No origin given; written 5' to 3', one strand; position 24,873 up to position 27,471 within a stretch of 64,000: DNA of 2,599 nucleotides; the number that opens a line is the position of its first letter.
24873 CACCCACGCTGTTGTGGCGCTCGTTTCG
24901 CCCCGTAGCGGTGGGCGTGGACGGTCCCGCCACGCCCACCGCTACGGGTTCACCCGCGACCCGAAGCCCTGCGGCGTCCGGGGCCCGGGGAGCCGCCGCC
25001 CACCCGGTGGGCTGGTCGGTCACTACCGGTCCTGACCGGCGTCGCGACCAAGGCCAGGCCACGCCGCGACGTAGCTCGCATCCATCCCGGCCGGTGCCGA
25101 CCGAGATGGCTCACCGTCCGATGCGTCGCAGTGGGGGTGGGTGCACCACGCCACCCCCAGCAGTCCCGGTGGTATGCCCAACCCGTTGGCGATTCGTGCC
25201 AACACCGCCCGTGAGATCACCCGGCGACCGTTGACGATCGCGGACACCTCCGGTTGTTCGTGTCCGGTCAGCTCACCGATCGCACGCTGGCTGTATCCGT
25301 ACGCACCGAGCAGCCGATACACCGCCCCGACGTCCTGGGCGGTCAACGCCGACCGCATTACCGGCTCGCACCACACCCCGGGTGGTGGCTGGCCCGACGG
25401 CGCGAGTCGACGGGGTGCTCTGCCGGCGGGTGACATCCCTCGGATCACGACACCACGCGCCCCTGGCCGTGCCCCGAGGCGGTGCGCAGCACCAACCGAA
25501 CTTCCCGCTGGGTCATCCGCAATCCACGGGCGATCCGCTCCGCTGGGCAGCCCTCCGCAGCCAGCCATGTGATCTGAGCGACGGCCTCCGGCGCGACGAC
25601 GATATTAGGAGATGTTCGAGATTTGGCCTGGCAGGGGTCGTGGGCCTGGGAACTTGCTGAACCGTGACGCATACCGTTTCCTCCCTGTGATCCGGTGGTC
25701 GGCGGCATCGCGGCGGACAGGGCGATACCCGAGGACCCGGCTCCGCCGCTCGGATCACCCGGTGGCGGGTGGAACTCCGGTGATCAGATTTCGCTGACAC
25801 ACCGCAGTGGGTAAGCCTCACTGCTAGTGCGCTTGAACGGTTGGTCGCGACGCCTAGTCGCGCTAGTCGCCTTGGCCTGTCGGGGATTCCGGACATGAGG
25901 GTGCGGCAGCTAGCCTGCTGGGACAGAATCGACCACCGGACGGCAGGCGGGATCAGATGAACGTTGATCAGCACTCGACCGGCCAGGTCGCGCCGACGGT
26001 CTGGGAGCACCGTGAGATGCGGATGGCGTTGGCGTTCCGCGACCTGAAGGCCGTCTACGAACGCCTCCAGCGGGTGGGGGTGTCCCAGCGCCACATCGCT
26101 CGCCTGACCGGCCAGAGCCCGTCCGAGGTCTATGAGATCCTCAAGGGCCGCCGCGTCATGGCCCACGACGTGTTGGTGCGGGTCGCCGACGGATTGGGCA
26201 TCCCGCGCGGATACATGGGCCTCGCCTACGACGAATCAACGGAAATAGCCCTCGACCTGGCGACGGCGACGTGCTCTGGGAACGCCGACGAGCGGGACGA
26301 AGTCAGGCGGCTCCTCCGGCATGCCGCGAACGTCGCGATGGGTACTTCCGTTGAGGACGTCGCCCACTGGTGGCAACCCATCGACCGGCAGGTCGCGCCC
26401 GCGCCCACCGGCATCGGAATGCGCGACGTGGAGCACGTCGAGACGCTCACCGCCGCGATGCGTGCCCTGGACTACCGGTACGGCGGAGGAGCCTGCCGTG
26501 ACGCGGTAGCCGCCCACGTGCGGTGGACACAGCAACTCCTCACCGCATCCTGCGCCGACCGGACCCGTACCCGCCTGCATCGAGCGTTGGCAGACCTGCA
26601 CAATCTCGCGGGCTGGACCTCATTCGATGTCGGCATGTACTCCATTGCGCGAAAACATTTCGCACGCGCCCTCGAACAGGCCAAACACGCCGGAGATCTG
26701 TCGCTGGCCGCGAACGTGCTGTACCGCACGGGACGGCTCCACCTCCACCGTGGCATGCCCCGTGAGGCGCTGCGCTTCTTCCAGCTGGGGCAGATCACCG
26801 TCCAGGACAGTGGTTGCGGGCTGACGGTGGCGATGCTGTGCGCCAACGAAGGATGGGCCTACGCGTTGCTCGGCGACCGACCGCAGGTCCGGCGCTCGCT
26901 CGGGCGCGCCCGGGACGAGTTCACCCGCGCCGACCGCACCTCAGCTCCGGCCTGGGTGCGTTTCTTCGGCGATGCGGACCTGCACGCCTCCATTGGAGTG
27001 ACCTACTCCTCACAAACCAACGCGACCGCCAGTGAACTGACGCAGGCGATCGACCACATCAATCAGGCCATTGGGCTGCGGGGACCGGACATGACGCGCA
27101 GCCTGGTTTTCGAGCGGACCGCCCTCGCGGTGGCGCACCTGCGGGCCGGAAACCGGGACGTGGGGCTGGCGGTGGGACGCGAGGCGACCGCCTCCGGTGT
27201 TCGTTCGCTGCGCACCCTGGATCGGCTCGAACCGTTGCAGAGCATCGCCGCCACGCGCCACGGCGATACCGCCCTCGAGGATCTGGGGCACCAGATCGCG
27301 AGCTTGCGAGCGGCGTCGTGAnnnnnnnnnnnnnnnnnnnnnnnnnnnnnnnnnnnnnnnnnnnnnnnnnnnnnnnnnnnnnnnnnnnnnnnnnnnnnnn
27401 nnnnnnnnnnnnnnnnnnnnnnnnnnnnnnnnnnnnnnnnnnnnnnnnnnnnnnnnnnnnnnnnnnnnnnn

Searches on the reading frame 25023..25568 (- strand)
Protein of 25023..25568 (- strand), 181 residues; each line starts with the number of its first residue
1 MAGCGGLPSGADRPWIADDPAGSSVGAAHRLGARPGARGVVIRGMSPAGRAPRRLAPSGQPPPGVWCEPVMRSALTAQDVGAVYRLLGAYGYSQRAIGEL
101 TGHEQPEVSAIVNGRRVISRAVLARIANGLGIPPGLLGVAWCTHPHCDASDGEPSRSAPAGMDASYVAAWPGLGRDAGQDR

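Call 28: search_protein_families(library=pfam, proteins=[window:25023-25568:-], max_evalue=0.01)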
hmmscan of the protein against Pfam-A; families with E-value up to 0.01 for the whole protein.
window:25023-25568:- (181 aa): 4 families
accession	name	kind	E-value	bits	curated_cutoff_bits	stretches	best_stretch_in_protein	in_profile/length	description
PF13560.12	HTH_31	-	3.5e-07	30.9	27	1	91-136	14-60/64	Helix-turn-helix domain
PF01381.28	HTH_3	-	4.1e-07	30.4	23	1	86-136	4-54/55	Helix-turn-helix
PF12844.13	HTH_19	-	8.3e-05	22.9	30.2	1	84-135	5-56/64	Helix-turn-helix domain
PF13744.12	HTH_37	-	0.0021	18.3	27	1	80-115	20-55/80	Helix-turn-helix domain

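Call 61: search_protein_families(library=padloc, proteins=[window:25023-25568:-], max_evalue=0.001)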
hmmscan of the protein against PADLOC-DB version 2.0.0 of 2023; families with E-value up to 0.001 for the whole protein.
window:25023-25568:- (181 aa): 0 families

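Call 65: search_protein_families(library=ncbifam, proteins=[window:25023-25568:-], max_evalue=0.001)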
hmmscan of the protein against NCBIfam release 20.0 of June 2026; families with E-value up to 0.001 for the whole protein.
window:25023-25568:- (181 aa): 0 families

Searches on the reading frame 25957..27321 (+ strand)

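Call 28: search_protein_families(library=pfam, proteins=[window:25957-27321:+], max_evalue=0.01)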
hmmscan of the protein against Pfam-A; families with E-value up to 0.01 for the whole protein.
window:25957-27321:+ (454 aa): 5 families
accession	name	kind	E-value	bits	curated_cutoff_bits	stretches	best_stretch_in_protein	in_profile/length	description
PF07719.23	TPR_2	-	6.9e-08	32.5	27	0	212-243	1-32/34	Tetratricopeptide repeat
PF13424.12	TPR_12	-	7.7e-06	26.4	30.1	1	214-276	6-69/77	Tetratricopeptide repeat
PF13560.12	HTH_31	-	2.2e-05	25.1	27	1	38-84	11-58/64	Helix-turn-helix domain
PF00515.34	TPR_1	-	0.00029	20.9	27.8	0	252-276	1-25/34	Tetratricopeptide repeat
PF01381.28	HTH_3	-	0.0031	17.9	23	1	35-85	3-53/55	Helix-turn-helix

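Call 61: search_protein_families(library=padloc, proteins=[window:25957-27321:+], max_evalue=0.001)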
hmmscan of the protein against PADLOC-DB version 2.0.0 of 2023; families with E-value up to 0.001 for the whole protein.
window:25957-27321:+ (454 aa): 0 families

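Call 65: search_protein_families(library=ncbifam, proteins=[window:25957-27321:+], max_evalue=0.001)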
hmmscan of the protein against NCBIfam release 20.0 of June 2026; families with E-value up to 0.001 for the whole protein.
window:25957-27321:+ (454 aa): 3 families
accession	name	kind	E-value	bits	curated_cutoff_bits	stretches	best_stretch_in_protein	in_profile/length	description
NF053720.1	NsdA_fam_reg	subfamily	8.7e-80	269.3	75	1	30-444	14-430/432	NsdA family TPR-like regulatory protein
NF050135.1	DNAbindNdsB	equivalog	1.2e-45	156.1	700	1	150-448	177-478/482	DNA-binding protein NsdB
NF050130.1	TransRepNsdA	equivalog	5.2e-38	130.8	830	1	153-438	168-461/480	transcriptional repressor NsdA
